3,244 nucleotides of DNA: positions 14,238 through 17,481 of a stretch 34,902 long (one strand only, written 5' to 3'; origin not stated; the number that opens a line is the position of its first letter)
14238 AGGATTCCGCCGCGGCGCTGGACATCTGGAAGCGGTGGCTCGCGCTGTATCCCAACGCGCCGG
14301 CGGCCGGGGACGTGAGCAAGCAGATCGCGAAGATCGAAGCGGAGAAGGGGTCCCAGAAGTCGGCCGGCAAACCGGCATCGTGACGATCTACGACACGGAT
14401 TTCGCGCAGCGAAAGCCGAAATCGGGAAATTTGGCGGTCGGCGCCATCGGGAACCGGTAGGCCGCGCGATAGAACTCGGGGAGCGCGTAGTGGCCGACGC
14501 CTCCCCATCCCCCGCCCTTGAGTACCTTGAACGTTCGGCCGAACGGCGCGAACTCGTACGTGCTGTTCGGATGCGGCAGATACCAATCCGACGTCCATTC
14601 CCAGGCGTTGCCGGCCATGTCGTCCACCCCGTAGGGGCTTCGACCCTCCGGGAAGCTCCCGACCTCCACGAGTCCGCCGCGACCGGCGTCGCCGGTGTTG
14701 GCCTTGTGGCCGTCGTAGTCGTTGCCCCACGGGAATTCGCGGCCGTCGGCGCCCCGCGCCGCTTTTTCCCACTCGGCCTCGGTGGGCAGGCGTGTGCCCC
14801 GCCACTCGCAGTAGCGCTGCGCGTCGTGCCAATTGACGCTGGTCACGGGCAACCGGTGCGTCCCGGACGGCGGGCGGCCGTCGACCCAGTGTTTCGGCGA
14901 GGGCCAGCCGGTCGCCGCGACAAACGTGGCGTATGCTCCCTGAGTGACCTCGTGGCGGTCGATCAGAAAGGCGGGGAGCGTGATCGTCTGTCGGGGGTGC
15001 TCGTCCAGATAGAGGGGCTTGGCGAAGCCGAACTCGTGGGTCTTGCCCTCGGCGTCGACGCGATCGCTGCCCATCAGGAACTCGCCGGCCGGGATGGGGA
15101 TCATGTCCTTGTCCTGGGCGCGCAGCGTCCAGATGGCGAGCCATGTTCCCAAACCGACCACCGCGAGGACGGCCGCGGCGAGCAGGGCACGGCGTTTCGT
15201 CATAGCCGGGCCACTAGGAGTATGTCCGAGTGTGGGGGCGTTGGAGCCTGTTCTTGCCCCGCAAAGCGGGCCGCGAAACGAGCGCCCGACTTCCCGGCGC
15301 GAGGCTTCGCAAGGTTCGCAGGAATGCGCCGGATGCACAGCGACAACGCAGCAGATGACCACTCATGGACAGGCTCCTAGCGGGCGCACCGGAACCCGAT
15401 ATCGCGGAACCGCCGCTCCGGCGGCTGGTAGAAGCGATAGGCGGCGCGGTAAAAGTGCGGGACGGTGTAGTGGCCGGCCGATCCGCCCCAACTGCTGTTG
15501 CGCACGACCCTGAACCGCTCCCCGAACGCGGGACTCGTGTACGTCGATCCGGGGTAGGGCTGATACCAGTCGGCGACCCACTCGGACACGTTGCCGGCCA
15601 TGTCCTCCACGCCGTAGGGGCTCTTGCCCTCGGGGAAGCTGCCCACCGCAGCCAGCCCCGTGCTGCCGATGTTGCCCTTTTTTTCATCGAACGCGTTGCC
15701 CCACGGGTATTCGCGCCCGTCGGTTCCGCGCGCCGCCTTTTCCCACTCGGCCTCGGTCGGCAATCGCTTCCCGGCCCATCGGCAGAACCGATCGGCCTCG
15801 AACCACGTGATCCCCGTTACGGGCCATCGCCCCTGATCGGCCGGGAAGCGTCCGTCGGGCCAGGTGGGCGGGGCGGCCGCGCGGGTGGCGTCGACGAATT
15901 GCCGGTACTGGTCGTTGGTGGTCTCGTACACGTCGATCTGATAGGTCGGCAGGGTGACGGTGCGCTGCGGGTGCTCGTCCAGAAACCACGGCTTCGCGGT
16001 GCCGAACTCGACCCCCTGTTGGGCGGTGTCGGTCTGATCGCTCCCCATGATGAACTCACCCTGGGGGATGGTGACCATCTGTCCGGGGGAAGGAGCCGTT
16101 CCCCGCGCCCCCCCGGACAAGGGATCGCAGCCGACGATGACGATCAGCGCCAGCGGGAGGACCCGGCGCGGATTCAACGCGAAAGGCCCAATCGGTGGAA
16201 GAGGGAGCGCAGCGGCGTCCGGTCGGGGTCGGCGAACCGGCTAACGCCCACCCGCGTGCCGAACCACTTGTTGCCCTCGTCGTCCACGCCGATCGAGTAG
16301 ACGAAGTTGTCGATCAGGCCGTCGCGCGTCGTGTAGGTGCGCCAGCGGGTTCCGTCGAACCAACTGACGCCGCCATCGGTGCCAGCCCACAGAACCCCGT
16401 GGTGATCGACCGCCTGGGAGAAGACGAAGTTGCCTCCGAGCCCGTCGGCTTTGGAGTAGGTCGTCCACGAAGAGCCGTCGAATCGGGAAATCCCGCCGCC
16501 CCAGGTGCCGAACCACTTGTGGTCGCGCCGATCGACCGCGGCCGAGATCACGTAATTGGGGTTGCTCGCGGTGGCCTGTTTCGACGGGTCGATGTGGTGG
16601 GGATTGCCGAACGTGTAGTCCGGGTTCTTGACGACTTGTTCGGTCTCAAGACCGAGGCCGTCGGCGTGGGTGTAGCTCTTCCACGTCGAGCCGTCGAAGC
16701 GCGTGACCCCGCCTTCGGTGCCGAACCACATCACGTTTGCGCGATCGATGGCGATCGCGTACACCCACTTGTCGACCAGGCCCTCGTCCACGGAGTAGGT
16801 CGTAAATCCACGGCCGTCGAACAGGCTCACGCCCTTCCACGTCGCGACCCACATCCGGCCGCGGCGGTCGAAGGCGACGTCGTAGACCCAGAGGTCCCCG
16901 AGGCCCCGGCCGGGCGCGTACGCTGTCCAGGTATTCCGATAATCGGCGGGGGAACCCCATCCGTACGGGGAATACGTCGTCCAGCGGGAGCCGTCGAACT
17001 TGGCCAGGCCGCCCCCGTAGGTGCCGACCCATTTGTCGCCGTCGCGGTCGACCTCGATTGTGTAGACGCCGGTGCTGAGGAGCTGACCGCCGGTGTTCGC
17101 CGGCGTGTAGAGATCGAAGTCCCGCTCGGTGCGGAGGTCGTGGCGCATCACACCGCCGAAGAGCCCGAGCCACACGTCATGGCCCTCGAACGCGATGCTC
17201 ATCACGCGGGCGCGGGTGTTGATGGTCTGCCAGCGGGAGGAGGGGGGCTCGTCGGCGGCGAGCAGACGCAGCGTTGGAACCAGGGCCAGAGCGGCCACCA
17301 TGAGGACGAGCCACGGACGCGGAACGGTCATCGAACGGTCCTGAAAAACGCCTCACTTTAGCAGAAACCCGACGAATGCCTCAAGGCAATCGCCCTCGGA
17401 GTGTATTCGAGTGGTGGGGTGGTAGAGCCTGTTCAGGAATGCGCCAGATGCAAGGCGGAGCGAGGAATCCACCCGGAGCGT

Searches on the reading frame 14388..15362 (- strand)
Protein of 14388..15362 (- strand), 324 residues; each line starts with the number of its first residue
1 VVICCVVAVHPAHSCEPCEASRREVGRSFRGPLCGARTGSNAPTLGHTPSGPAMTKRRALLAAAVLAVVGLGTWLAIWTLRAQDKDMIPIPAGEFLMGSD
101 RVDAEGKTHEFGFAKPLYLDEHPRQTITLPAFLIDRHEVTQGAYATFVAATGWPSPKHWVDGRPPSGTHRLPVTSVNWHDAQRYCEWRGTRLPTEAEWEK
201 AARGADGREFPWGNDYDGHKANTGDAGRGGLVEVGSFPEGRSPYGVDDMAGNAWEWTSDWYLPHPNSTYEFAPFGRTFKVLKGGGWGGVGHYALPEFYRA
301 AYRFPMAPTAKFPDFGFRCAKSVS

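Call 11: search_protein_families(library=pfam, proteins=[window:14388-15362:-], max_evalue=0.001)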
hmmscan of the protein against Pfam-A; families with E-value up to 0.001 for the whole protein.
window:14388-15362:- (324 aa): 1 family
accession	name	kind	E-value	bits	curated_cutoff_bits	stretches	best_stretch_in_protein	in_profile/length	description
PF03781.23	FGE-sulfatase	-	2e-55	188.6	23.3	1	85-321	3-255/255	Sulfatase-modifying factor enzyme 1-like domain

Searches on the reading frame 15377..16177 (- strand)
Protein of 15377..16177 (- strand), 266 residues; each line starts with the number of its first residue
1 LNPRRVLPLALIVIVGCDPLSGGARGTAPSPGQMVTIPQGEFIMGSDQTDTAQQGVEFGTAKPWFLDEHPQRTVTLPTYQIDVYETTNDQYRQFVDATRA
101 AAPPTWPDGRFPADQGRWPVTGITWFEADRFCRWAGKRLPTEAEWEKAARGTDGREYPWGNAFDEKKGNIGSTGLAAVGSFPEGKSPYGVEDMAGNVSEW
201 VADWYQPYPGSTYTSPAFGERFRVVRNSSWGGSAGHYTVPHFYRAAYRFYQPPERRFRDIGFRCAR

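Call 63: search_protein_families(library=pfam, proteins=[window:15377-16177:-], max_evalue=0.0001)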
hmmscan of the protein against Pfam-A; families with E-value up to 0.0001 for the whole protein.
window:15377-16177:- (266 aa): 1 family
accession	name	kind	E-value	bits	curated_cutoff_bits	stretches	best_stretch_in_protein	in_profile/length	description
PF03781.23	FGE-sulfatase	-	1.6e-52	179.2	23.3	1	33-266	4-255/255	Sulfatase-modifying factor enzyme 1-like domain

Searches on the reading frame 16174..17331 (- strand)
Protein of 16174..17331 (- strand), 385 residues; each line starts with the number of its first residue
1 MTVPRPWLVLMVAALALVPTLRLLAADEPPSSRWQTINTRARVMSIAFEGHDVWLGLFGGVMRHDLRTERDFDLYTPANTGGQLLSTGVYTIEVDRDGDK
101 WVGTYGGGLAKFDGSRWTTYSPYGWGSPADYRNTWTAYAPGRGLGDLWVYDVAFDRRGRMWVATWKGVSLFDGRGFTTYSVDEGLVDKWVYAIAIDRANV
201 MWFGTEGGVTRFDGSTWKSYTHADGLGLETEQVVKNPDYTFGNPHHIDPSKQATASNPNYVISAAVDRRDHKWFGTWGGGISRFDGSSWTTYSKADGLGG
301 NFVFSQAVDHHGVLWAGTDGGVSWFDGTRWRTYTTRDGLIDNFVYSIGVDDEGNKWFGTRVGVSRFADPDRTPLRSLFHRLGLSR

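Call 12: search_protein_families(library=pfam, proteins=[window:16174-17331:-], max_evalue=0.001)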
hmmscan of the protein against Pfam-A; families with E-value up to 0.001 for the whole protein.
window:16174-17331:- (385 aa): 1 family
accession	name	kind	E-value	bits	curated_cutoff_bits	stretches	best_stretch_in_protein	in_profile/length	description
PF07494.17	Reg_prop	-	3.2e-19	67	20.4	0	143-165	1-23/24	Two component regulator propeller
